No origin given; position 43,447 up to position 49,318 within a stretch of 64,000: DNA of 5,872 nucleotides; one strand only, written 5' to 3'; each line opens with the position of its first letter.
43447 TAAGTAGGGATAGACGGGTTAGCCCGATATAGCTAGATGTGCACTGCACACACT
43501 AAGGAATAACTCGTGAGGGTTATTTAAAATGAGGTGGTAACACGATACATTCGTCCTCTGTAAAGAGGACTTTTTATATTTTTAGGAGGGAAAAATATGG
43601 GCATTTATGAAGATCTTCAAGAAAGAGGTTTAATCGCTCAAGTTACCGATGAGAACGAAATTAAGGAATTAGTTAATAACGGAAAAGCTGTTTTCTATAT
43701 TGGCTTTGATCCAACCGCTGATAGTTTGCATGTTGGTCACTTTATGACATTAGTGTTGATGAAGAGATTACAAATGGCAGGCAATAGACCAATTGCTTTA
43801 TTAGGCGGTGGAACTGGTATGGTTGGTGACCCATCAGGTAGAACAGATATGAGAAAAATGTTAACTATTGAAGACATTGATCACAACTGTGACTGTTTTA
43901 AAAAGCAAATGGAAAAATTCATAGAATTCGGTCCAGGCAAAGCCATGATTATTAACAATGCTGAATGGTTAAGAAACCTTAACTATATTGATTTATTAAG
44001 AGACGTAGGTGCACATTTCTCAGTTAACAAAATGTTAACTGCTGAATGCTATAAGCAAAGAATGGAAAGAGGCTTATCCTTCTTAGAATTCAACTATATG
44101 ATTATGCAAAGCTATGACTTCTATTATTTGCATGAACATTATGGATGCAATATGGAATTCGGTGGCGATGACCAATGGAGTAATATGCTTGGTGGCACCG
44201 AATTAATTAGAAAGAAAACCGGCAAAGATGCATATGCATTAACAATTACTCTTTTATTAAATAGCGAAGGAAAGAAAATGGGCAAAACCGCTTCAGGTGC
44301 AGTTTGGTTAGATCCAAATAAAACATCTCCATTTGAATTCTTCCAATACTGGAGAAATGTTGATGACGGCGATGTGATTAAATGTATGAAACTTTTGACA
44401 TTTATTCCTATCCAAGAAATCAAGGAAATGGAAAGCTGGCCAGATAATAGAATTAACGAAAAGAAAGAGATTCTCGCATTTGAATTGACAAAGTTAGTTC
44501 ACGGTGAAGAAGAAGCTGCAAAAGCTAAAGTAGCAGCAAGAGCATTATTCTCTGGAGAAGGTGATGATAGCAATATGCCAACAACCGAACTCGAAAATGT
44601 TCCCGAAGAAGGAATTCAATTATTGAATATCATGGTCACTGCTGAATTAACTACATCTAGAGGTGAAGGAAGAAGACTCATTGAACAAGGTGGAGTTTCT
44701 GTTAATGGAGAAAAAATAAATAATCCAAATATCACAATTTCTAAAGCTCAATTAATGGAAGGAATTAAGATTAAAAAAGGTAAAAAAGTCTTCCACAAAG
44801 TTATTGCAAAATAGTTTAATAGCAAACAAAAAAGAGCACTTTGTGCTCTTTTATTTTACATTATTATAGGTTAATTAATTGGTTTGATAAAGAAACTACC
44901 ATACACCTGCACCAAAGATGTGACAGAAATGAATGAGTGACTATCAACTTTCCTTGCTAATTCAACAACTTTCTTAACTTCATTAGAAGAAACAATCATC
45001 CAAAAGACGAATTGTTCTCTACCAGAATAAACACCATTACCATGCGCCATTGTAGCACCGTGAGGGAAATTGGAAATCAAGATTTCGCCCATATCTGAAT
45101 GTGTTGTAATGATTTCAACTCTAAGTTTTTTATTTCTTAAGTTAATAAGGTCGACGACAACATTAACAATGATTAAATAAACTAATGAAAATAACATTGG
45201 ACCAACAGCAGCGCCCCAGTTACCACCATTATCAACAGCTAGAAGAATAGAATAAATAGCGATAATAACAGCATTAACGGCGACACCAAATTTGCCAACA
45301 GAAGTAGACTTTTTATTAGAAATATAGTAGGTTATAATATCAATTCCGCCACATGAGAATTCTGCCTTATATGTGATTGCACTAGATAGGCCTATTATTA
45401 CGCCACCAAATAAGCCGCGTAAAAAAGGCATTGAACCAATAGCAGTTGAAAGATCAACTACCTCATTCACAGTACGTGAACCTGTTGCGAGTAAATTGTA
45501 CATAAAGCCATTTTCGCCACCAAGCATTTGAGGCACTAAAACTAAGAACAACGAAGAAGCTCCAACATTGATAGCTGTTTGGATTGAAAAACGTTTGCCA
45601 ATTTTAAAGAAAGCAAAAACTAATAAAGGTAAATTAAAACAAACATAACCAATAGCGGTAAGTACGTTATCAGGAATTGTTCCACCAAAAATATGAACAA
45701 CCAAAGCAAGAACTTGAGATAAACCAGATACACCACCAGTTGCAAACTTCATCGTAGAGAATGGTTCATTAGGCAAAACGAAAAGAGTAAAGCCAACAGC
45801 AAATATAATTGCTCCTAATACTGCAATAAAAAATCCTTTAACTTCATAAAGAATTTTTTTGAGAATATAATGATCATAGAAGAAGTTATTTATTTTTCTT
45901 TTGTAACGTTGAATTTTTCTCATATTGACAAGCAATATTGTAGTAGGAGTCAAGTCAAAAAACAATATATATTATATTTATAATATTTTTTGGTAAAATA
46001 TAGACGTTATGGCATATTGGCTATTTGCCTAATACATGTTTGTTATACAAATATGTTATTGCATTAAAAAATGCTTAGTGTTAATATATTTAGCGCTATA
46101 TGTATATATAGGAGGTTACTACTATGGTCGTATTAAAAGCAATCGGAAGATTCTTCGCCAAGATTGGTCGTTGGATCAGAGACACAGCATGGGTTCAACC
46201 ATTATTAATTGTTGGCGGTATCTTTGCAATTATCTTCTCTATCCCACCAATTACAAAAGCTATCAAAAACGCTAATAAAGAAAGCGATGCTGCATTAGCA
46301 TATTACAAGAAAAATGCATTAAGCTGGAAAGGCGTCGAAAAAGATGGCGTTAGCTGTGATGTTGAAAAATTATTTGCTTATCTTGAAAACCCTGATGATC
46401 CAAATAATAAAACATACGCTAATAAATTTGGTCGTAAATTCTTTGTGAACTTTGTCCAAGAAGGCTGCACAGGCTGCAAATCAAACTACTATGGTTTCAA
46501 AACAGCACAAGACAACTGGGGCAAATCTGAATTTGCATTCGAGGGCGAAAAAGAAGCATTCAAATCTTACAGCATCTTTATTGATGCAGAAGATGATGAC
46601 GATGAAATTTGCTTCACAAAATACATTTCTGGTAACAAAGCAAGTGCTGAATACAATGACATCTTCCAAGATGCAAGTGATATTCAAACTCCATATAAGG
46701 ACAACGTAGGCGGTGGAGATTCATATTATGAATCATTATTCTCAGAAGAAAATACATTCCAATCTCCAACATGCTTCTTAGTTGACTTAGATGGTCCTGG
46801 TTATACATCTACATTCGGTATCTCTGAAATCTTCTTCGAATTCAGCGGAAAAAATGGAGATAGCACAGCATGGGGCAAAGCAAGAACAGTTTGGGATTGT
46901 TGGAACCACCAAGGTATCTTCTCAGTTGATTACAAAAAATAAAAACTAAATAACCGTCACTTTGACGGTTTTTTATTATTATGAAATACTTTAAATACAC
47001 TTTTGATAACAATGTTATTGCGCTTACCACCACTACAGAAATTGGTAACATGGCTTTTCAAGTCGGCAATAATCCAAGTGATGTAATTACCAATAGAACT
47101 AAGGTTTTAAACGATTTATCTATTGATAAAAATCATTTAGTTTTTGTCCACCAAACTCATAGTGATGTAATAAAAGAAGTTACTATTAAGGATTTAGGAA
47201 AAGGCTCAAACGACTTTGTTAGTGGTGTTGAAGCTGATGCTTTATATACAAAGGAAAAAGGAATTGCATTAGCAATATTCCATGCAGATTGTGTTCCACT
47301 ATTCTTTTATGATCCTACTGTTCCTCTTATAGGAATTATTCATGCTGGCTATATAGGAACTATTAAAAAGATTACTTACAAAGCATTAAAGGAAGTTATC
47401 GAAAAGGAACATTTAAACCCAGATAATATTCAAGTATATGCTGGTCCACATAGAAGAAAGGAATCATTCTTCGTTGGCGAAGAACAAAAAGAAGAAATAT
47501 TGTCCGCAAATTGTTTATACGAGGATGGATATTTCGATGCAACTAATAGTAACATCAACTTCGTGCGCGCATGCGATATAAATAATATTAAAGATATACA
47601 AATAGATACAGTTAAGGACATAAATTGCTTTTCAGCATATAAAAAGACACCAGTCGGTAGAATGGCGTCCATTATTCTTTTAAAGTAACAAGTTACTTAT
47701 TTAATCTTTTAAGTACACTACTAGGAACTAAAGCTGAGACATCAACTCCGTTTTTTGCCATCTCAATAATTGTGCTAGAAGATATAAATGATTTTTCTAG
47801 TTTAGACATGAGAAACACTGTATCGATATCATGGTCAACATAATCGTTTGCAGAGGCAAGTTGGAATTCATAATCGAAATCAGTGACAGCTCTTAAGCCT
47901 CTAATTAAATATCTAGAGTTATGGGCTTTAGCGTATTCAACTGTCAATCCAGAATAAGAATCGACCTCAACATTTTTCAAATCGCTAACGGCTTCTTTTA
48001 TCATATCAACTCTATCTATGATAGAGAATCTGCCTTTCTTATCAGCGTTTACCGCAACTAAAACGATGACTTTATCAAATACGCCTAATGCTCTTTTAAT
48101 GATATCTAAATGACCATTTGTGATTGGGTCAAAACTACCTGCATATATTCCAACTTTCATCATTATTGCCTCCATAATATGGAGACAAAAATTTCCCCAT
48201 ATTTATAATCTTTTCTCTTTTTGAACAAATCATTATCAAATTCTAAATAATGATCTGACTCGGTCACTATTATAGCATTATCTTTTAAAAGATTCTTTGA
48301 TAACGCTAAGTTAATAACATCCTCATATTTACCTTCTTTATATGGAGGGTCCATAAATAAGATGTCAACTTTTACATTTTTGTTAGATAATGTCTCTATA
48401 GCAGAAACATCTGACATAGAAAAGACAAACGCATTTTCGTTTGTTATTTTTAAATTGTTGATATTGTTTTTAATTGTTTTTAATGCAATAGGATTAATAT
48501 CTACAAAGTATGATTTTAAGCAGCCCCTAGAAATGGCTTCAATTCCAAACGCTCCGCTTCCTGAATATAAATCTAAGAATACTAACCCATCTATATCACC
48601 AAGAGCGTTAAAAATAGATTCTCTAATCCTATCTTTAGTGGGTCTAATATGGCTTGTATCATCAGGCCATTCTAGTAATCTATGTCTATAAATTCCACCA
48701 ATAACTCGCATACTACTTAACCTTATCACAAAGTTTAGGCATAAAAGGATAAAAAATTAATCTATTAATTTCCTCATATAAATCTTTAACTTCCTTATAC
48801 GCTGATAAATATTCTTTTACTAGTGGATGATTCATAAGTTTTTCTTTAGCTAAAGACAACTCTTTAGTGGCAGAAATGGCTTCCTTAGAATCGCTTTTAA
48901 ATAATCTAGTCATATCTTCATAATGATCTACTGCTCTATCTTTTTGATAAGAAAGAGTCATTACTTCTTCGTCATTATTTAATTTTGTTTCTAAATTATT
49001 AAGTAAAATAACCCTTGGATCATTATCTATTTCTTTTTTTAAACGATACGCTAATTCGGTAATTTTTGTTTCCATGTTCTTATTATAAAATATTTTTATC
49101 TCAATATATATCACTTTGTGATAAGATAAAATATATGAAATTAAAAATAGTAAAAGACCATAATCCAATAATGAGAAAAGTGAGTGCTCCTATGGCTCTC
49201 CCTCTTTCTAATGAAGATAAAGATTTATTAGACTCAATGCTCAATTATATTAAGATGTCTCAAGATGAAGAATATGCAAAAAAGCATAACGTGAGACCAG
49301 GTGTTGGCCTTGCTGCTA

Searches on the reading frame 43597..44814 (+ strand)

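Call 24: search_protein_families(library=pfam, proteins=[window:43597-44814:+], max_evalue=0.001)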
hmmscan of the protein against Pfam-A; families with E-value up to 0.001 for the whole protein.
window:43597-44814:+ (405 aa): 3 families
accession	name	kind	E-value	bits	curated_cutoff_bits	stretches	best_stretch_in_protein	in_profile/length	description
PF00579.31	tRNA-synt_1b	-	1e-75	255.2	21.1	1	28-319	3-292/292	tRNA synthetases class I (W and Y)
PF22421.1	SYY_C-terminal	-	4.7e-12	46.1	27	1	325-400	7-81/83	Tyrosine--tRNA ligase SYY-like C-terminal domain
PF01479.30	S4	-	5.1e-08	33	22.8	1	343-381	4-42/48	S4 domain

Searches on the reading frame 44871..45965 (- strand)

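Call 25: search_protein_families(library=pfam, proteins=[window:44871-45965:-], max_evalue=0.001)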
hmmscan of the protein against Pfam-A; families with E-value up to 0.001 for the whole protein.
window:44871-45965:- (364 aa): 2 families
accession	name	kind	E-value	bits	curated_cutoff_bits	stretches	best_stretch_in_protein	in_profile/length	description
PF02588.21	YitT_membrane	-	6.4e-27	94.7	24.3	1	45-291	2-198/205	Uncharacterised 5xTM membrane BCR, YitT family COG1284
PF10035.14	DUF2179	-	3.2e-11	43.3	22.8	1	302-356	1-55/55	Uncharacterized protein conserved in bacteria (DUF2179)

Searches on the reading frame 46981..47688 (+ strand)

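Call 25: search_protein_families(library=pfam, proteins=[window:46981-47688:+], max_evalue=0.001)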
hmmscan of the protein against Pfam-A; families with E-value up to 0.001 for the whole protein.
window:46981-47688:+ (235 aa): 1 family
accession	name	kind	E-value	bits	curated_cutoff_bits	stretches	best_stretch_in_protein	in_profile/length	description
PF02578.20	Cu-oxidase_4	-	5e-42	144.4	22.9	1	22-232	15-237/238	Multi-copper polyphenol oxidoreductase laccase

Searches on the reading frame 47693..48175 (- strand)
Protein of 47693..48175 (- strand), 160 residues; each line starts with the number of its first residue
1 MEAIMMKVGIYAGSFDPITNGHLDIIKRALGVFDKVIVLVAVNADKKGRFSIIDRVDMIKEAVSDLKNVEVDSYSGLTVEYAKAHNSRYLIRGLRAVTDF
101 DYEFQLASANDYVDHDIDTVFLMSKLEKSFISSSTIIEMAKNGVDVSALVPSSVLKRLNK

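Call 25: search_protein_families(library=pfam, proteins=[window:47693-48175:-], max_evalue=0.001)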
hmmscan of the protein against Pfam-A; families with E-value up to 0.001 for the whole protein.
window:47693-48175:- (160 aa): 2 families
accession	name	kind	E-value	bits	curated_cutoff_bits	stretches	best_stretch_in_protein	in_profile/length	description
PF01467.32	CTP_transf_like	-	3.2e-25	89.3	21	1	10-138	1-132/133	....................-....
PF08218.17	Citrate_ly_lig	-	2e-08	34.6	20.9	1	16-106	9-95/182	Citrate lyase ligase C-terminal domain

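Call 78: search_protein_families(library=ncbifam, proteins=[window:47693-48175:-], max_evalue=1e-10)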
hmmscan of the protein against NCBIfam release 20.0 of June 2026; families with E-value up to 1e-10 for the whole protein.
window:47693-48175:- (160 aa): 3 families
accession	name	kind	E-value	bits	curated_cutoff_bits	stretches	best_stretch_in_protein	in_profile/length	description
TIGR01510.1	coaD_prev_kdtB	equivalog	4.4e-56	189.2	103.3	1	9-159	2-152/155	pantetheine-phosphate adenylyltransferase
TIGR00125.1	cyt_tran_rel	domain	1.3e-14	54.1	27.7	1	8-67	1-64/65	adenylyltransferase/cytidyltransferase family protein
TIGR00482.1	TIGR00482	equivalog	1.2e-12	48.3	112.45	0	10-74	1-70/194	nicotinate (nicotinamide) nucleotide adenylyltransferase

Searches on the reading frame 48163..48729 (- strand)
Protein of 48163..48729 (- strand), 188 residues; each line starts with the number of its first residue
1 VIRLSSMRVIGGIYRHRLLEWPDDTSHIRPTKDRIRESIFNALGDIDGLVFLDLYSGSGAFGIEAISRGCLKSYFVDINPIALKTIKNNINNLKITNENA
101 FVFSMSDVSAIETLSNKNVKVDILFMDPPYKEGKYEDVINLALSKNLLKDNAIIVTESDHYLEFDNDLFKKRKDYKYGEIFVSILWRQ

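Call 25: search_protein_families(library=pfam, proteins=[window:48163-48729:-], max_evalue=0.001)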
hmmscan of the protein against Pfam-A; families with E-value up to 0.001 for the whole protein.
window:48163-48729:- (188 aa): 6 families
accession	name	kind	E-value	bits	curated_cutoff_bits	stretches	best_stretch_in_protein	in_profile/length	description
PF03602.21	Cons_hypoth95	-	1.3e-46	159.1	24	1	7-185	1-181/182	Conserved hypothetical protein 95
PF02475.24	TRM5-TYW2_MTfase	-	3.3e-05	24.3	28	1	47-169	36-145/164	TRM5/TYW2 methyltransferase domain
PF13847.12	Methyltransf_31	-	8.2e-05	22.8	27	1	47-157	3-111/145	Methyltransferase domain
PF05175.20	MTS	-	0.00011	22.4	23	1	51-136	35-114/170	Methyltransferase small domain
PF09445.16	Methyltransf_15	-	0.00017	21.6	22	1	51-148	4-99/165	RNA cap guanine-N2 methyltransferase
PF02086.21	MethyltransfD12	-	0.00022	21.5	22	0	88-133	143-188/253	D12 class N6 adenine-specific DNA methyltransferase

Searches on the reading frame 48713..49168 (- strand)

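Call 25: search_protein_families(library=pfam, proteins=[window:48713-49168:-], max_evalue=0.001)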
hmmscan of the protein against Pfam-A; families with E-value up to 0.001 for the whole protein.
window:48713-49168:- (151 aa): 1 family
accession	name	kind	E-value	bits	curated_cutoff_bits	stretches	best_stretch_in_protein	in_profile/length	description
PF06133.16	Com_YlbF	-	4.5e-11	43.6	23.9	1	36-140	1-102/105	Control of competence regulator ComK, YlbF/YmcA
